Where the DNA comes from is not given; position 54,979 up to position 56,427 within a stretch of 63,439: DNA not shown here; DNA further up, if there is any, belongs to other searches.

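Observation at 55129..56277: Unrecognised 382-aa methyltransferase-fold protein as the direct target of a SAM OFF-switch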

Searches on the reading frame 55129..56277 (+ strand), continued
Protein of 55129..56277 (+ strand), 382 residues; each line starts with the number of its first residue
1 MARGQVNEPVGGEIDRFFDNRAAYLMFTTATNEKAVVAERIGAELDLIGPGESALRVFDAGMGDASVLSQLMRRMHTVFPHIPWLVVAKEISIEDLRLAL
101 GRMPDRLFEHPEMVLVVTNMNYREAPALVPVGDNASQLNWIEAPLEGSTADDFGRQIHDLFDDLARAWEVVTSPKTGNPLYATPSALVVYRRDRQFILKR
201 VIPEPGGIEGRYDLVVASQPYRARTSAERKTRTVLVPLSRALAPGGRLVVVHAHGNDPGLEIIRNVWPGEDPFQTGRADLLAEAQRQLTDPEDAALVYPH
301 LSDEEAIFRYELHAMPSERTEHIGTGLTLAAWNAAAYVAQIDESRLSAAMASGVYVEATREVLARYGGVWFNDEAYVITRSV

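Call 25: search_protein_families(library=pfam, proteins=[L016:3027-3995:+, L016:1148-2005:+, L055:2016-3026:+, L017:5165-6280:+, L016:6329-7948:+, L016:7945-9102:+, L063:5114-6028:+, L076:6030-6677:+, L061:6679-7143:+, L076:7147-8343:+], max_evalue=0.001)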
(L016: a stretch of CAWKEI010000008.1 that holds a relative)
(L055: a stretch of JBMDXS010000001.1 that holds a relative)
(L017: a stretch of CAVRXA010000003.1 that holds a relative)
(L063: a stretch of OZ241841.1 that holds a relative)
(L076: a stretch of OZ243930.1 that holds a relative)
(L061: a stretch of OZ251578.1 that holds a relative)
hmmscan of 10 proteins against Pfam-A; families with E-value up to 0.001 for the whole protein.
L016:3027-3995:+ (322 aa): 1 family
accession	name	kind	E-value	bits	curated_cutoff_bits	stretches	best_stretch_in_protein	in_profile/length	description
PF00903.31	Glyoxalase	-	1.3e-17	64.7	20.6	2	153-271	1-121/121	Glyoxalase/Bleomycin resistance protein/Dioxygenase superfamily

L016:1148-2005:+ (285 aa): 1 family
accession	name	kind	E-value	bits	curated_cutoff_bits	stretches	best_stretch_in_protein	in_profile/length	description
PF02653.21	BPD_transp_2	-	3.2e-25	89.2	26.8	1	5-261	2-261/269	Branched-chain amino acid transport system / permease component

L055:2016-3026:+ (336 aa): 2 families
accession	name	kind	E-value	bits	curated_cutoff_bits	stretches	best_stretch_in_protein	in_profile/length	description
PF02653.21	BPD_transp_2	-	7.8e-31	107.6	26.8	1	53-314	3-267/269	Branched-chain amino acid transport system / permease component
PF08566.15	Pam17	-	0.00042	20.7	25.4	1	232-294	37-101/165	Mitochondrial import protein Pam17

L017:5165-6280:+ (371 aa): 1 family
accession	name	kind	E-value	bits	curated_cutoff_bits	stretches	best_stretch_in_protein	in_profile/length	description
PF01717.24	Meth_synt_2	-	2.5e-16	60.3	21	2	163-342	145-305/324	Cobalamin-independent synthase, Catalytic domain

L016:6329-7948:+ (539 aa): 2 families
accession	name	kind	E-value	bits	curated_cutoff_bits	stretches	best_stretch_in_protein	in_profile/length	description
PF00378.25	ECH_1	-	1.3e-23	84.1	27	1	43-229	17-192/251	Enoyl-CoA hydratase/isomerase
PF16113.10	ECH_2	-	1e-08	35.5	27.2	1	42-213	11-174/335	Enoyl-CoA hydratase/isomerase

L016:7945-9102:+ (386 aa): 1 family
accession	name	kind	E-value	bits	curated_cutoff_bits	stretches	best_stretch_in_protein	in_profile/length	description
PF05138.18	PaaA_PaaC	-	1.3e-05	24.9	28.5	1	107-266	11-166/263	Phenylacetic acid catabolic protein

L063:5114-6028:+ (304 aa): 1 family
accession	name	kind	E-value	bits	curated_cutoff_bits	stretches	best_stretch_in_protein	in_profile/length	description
PF03576.19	Peptidase_S58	-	1.3e-35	123.8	23.9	1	4-271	2-262/307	Peptidase family S58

L076:6030-6677:+ (215 aa): 1 family
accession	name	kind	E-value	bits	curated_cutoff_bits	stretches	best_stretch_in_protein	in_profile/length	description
PF03167.25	UDG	-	1.2e-34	119.8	24.3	1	36-169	3-125/141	Uracil DNA glycosylase superfamily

L061:6679-7143:+ (154 aa): 1 family
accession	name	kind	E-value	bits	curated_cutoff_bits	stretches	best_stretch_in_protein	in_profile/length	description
PF02367.23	TsaE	-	1.7e-31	109.3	26.6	1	11-131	3-123/128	Threonylcarbamoyl adenosine biosynthesis protein TsaE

L076:7147-8343:+ (398 aa): 4 families
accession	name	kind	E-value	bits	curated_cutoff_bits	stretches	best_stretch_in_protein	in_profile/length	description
PF00814.31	TsaD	-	5.4e-22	79.2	24.8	1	32-149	26-155/264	tRNA N6-adenosine threonylcarbamoyltransferase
PF00583.31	Acetyltransf_1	-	5.1e-13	49.7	20.7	1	250-358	2-116/116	Acetyltransferase (GNAT) family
PF13673.13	Acetyltransf_10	-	1e-09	38.9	23.6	1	255-363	8-112/128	Acetyltransferase (GNAT) domain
PF13508.13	Acetyltransf_7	-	6.5e-06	26.9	27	1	277-357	2-81/84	Acetyltransferase (GNAT) domain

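Call 28: search_protein_families(library=pfam, proteins=[L046:8333-9091:+, L068:2737-3903:-, L007:5116-6315:-, L011:1926-2759:+, L047:1171-2838:+, L001:1-2289:+, L014:6215-7459:+], max_evalue=0.001)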
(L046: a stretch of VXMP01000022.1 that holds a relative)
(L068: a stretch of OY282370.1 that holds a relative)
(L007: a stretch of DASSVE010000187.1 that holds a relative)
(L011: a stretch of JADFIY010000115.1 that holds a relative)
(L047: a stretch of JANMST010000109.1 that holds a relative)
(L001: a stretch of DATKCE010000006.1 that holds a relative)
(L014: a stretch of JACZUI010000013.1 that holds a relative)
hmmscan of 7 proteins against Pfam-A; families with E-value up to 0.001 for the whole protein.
L046:8333-9091:+ (253 aa): 1 family
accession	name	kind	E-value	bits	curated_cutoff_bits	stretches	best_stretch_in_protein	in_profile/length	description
PF00814.31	TsaD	-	6.8e-76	255.9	24.8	1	26-253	2-208/264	tRNA N6-adenosine threonylcarbamoyltransferase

L068:2737-3903:- (388 aa): 2 families
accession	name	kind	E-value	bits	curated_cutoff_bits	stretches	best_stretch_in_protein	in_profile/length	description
PF01168.26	Ala_racemase_N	-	5.3e-66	222.9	24.1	1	20-239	1-220/220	Alanine racemase, N-terminal domain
PF00842.27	Ala_racemase_C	-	5.8e-45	152.4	25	1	254-381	1-127/127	Alanine racemase, C-terminal domain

L007:5116-6315:- (399 aa): 1 family
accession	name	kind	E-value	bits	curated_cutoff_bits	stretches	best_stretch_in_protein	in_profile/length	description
PF07676.18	PD40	-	0.00024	21.4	20.9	0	293-303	13-23/38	WD40-like Beta Propeller Repeat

L011:1926-2759:+ (277 aa): 1 family
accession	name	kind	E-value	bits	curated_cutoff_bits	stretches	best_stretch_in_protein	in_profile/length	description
PF02219.23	MTHFR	-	9.5e-14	51.8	24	1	57-263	61-278/287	Methylenetetrahydrofolate reductase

L047:1171-2838:+ (555 aa): 1 family
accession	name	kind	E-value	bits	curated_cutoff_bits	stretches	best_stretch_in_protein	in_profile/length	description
PF18920.5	DUF5671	-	1.5e-21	77.1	28.4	2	183-308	5-132/132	Domain of unknown function (DUF5671)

L001:1-2289:+ (762 aa): 2 families
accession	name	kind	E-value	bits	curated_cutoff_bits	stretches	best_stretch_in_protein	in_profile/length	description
PF00724.26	Oxidored_FMN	-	1.8e-60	205.5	27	1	394-725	2-335/342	NADH:flavin oxidoreductase / NADH oxidase family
PF01494.25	FAD_binding_3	-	1.8e-20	73.9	22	1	1-322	9-347/349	FAD binding domain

L014:6215-7459:+ (414 aa): 4 families
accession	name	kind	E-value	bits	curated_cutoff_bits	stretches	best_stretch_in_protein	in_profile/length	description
PF00005.33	ABC_tran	-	4.9e-31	108.6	25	1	22-162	3-136/137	ABC transporter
PF17912.7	OB_MalK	-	3.7e-08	34.5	27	1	242-297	1-51/53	MalK OB fold domain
PF02463.25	SMC_N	-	4.9e-05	23.3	40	1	30-206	24-209/220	RecF/RecN/SMC N terminal domain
PF13401.12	AAA_22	-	0.00099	19.9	27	0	31-55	6-30/130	AAA domain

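Call 36: search_protein_families(library=ncbifam, proteins=[L017:5165-6280:+, L024:2587-3699:+, L011:1926-2759:+, L024:1605-2513:+, L016:3027-3995:+, L016:6329-7948:+, L016:7945-9102:+], max_evalue=0.001)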
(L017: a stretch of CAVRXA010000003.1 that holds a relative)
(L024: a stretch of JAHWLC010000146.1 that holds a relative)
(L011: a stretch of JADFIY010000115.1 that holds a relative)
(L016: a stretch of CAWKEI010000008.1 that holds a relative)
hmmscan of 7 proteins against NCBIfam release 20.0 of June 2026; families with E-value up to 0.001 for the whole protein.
L017:5165-6280:+ (371 aa): 7 families
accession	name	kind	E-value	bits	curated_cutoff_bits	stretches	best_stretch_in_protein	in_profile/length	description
NF005085.0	PRK06520.1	subfamily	1.4e-133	445.6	313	1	3-369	4-368/368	5-methyltetrahydropteroyltriglutamate--homocysteine S-methyltransferase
NF004875.0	PRK06233.1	equivalog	1.4e-96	323.6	576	1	5-369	8-372/373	vitamin B12 independent methionine synthase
NF003317.0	PRK04326.1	equivalog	1.2e-24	87.2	406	1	7-340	9-300/340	methionine synthase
NF003556.0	PRK05222.1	equivalog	2.2e-13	50.1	541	1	5-341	418-723/750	5-methyltetrahydropteroyltriglutamate--homocysteine S-methyltransferase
NF006589.0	PRK09121.1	equivalog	6.4e-13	48.4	392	1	11-197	9-183/342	methionine synthase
NF002119.0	PRK00957.1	equivalog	7.3e-10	38.5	258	1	268-342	210-284/306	methionine synthase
TIGR01371.1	met_syn_B12ind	equivalog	1.1e-09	37.9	929.95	1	5-339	424-728/754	5-methyltetrahydropteroyltriglutamate--homocysteine S-methyltransferase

L024:2587-3699:+ (371 aa): 7 families
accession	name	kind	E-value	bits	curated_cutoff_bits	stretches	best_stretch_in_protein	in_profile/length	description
NF005085.0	PRK06520.1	subfamily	5.3e-134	447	313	1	2-369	3-368/368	5-methyltetrahydropteroyltriglutamate--homocysteine S-methyltransferase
NF004875.0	PRK06233.1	equivalog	1.1e-97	327.2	576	1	5-369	8-372/373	vitamin B12 independent methionine synthase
NF003317.0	PRK04326.1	equivalog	6.1e-24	84.8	406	1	7-341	9-301/340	methionine synthase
NF006589.0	PRK09121.1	equivalog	2.7e-13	49.7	392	1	10-197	8-183/342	methionine synthase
NF003556.0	PRK05222.1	equivalog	6.2e-13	48.6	541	1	5-196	418-597/750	5-methyltetrahydropteroyltriglutamate--homocysteine S-methyltransferase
TIGR01371.1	met_syn_B12ind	equivalog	7.6e-11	41.8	929.95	1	5-339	424-728/754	5-methyltetrahydropteroyltriglutamate--homocysteine S-methyltransferase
NF002119.0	PRK00957.1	equivalog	6.2e-07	28.9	258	0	291-342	229-284/306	methionine synthase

L011:1926-2759:+ (277 aa): 2 families
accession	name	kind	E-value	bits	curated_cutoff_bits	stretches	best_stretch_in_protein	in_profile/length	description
TIGR00676.1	fadh2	equivalog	2.3e-15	56.7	293.7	1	36-264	29-267/275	methylenetetrahydrofolate reductase [NAD(P)H]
TIGR00677.1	fadh2_euk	equivalog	2e-11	43.8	310.05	1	66-259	60-263/281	methylenetetrahydrofolate reductase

L024:1605-2513:+ (302 aa): 2 families
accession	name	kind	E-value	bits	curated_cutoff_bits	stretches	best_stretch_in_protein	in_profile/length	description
TIGR00676.1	fadh2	equivalog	4e-12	46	293.7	1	73-289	43-267/275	methylenetetrahydrofolate reductase [NAD(P)H]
TIGR00677.1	fadh2_euk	equivalog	2.4e-10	40.2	310.05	1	116-223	87-201/281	methylenetetrahydrofolate reductase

L016:3027-3995:+ (322 aa): 4 families
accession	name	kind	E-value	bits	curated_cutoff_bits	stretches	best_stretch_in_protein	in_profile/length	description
TIGR03211.1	catechol_2_3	equivalog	2.6e-85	286.4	320.2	1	8-313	1-303/303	catechol 2,3-dioxygenase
TIGR02295.1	HpaD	equivalog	8.9e-49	166.2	321.4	1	9-311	2-296/298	3,4-dihydroxyphenylacetate 2,3-dioxygenase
TIGR03213.1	23dbph12diox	equivalog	2.5e-10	40.3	366.45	1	9-286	1-274/287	biphenyl-2,3-diol 1,2-dioxygenase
NF003152.0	PRK04101.1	equivalog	0.00079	19.8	171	0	153-271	4-116/139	metallothiol transferase FosB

L016:6329-7948:+ (539 aa): 58 families (the best 25 are shown)
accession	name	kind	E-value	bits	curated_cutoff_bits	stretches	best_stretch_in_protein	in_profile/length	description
TIGR03222.1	benzo_boxC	equivalog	1.3e-253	842.7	712.3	1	2-539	1-548/548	2,3-epoxybenzoyl-CoA dihydrolase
NF008363.0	PRK11154.1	equivalog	2.8e-23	81.9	869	1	43-225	28-203/708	fatty acid oxidation complex subunit alpha FadJ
NF042430.2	EnCoAhydt_DpgD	equivalog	2.7e-20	72.9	400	1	43-221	18-191/258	enoyl-CoA-hydratase DpgD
NF006566.0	PRK09076.1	subfamily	6.1e-20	71.9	286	1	45-215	27-187/260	enoyl-CoA hydratase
NF005802.0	PRK07657.1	equivalog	2.2e-19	70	363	1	45-233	27-205/260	enoyl-CoA hydratase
TIGR02440.1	FadJ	equivalog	1.3e-17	63.3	968.45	1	51-222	31-195/699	fatty acid oxidation complex subunit alpha FadJ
NF006007.0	PRK08138.1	subfamily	2.9e-17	62.9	355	1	44-212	30-185/261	enoyl-CoA hydratase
NF004517.0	PRK05862.1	equivalog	7.1e-17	61.7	396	1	44-225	26-194/257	enoyl-CoA hydratase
NF005803.0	PRK07658.1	equivalog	1.9e-16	60.2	313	1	54-225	33-194/257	enoyl-CoA hydratase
TIGR02441.1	fa_ox_alpha_mit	equivalog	2.3e-16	59.1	964.65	1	42-211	34-196/737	fatty acid oxidation complex subunit alpha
NF051848.1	EnCoAHydtEchA19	equivalog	2.7e-16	59.9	400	1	44-215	22-185/258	enoyl-CoA hydratase EchA19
NF007239.0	PRK09674.1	equivalog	3.2e-16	59.6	371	1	54-218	36-187/257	2,3-dehydroadipyl-CoA hydratase PaaF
TIGR02280.1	PaaB1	equivalog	4.9e-16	59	345.15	1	42-229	19-197/256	2-(1,2-epoxy-1,2-dihydrophenyl)acetyl-CoA isomerase PaaG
NF008727.0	PRK11730.1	equivalog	1.5e-15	56.6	870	1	44-219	29-196/717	fatty acid oxidation complex subunit alpha FadB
NF002936.2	PRK03580.1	equivalog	6.2e-15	55.3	500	1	42-229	22-198/261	crotonobetainyl-CoA hydratase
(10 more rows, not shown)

L016:7945-9102:+ (386 aa): 1 family
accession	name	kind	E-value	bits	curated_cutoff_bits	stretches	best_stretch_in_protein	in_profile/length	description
TIGR03225.1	benzo_boxB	equivalog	1.3e-212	706.8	499.1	1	7-385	1-376/471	benzoyl-CoA 2,3-epoxidase subunit BoxB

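Call 49: predict_structure(alignment_id=A4)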
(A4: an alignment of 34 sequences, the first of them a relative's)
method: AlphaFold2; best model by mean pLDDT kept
length: 382 residues; sequences in the alignment: 34
mean_pLDDT: 91.0   pTM: 0.89
mean pLDDT of the five models: 91.0, 90.5, 90.1, 90.0, 89.6
residues with pLDDT >= 90: 316; 70-90: 35; 50-70: 11; < 50: 20
segments of 3 or more residues with pLDDT < 50: 1-14, 317-319, 321-323
pLDDT, mean of each block of 10 residues (from residue 1): 33 54 86 96 96 95 96 97 98 95 97 98 96 89 97 97 93 87 97 97 92 97 95 98 98 97 97 96 97 96 96 64 68 95 93 95 94 98 93
secondary structure, 60 per line:
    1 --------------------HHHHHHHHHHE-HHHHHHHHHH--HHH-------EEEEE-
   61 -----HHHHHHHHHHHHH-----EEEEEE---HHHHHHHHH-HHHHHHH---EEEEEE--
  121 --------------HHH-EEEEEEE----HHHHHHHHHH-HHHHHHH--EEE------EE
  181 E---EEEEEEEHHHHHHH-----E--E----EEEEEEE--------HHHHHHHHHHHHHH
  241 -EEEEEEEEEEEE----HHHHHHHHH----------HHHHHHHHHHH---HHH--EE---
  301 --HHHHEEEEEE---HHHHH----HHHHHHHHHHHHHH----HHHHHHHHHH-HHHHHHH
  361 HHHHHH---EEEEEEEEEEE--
elements in order: H21-30 H33-42 E55-59 H66-78 E84-89 H93-101 H103-109 E113-118 E139-145 H150-159 H161-167 E170-172 E179-181 E185-191 H192-198 E212-218 H227-240 E242-253 H258-266 H277-287 H303-306 E307-312 H316-320 H325-338 H343-352 H354-366 E370-380

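Call 53: fold_search(model_id=the predicted structure, library=pdb)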
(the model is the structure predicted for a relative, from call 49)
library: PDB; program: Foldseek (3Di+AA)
matches with E <= 10: 1353; with E <= 0.001: 105
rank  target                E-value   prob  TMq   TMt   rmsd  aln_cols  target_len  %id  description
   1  1jqd_A                1.5e-08  1.00  0.42  0.53  10.8       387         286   10  Crystal Structure Analysis of Human Histamine Methyltransferase (Thr105 Polymorphic Variant) Complexed with AdoHcy and (released 2002-08-06)
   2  2aow_A                1.5e-08  1.00  0.43  0.54  10.7       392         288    9  Histamine Methyltransferase (Natural Variant I105) Complexed with the Acetylcholinesterase Inhibitor and Altzheimer's  (released 2005-09-13)
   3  1jqd_B                3.2e-08  1.00  0.42  0.54  10.7       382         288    9  Crystal Structure Analysis of Human Histamine Methyltransferase (Thr105 Polymorphic Variant) Complexed with AdoHcy and (released 2002-08-06)
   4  2aou_B                3.4e-08  1.00  0.47  0.60  10.4       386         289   10  Histamine Methyltransferase Complexed with the Antimalarial Drug Amodiaquine (released 2005-09-13)
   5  1jqe_A                5.7e-08  1.00  0.46  0.60  10.1       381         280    9  Crystal Structure Analysis of Human Histamine Methyltransferase (Ile105 Polymorphic Variant) Complexed with AdoHcy and (released 2002-08-06)
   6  5w7k_B                2.6e-07  1.00  0.44  0.58   6.1       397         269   12  Crystal structure of OxaG (released 2018-06-27)
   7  5f2k_A                4.9e-07  1.00  0.45  0.47  10.9       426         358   12  Crystal structure of mycobacterial fatty acid O-methyltransferase in complex with SAH and octanoate (released 2015-12-30)
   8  8uzd_A                9.1e-07  1.00  0.39  0.43  12.8       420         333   11  The structure of IpCS3, a theobromine methyltransferase from Yerba Mate (released 2024-01-10)
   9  5w7k_A                1.0e-06  1.00  0.45  0.59   6.4       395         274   11  Crystal structure of OxaG (released 2018-06-27)
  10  5f2o_A                1.0e-06  1.00  0.44  0.47  12.3       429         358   12  Crystal structure of mycobacterial fatty acid O-methyltransferase Q154A mutant in complex with SAH and 3-hydroxy-decan (released 2015-12-30)
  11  5f2o_B                1.3e-06  1.00  0.41  0.43  14.0       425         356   11  Crystal structure of mycobacterial fatty acid O-methyltransferase Q154A mutant in complex with SAH and 3-hydroxy-decan (released 2015-12-30)
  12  2yqz_A                1.7e-06  1.00  0.41  0.56   7.0       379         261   11  Crystal Structure of Hypothetical Methyltransferase TTHA0223 from Thermus thermophilus HB8 complexed with S-adenosylme (released 2007-10-02)
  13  5f2k_B                1.7e-06  1.00  0.42  0.44  11.8       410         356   12  Crystal structure of mycobacterial fatty acid O-methyltransferase in complex with SAH and octanoate (released 2015-12-30)
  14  5f2n_A                2.5e-06  1.00  0.40  0.43  13.4       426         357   12  Crystal structure of mycobacterial fatty acid O-methyltransferase in complex with SAH and 3-hydroxy-decanoate. (released 2015-12-30)
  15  2eg5_E                2.5e-06  1.00  0.37  0.40  11.7       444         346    8  The structure of xanthosine methyltransferase (released 2007-05-01)
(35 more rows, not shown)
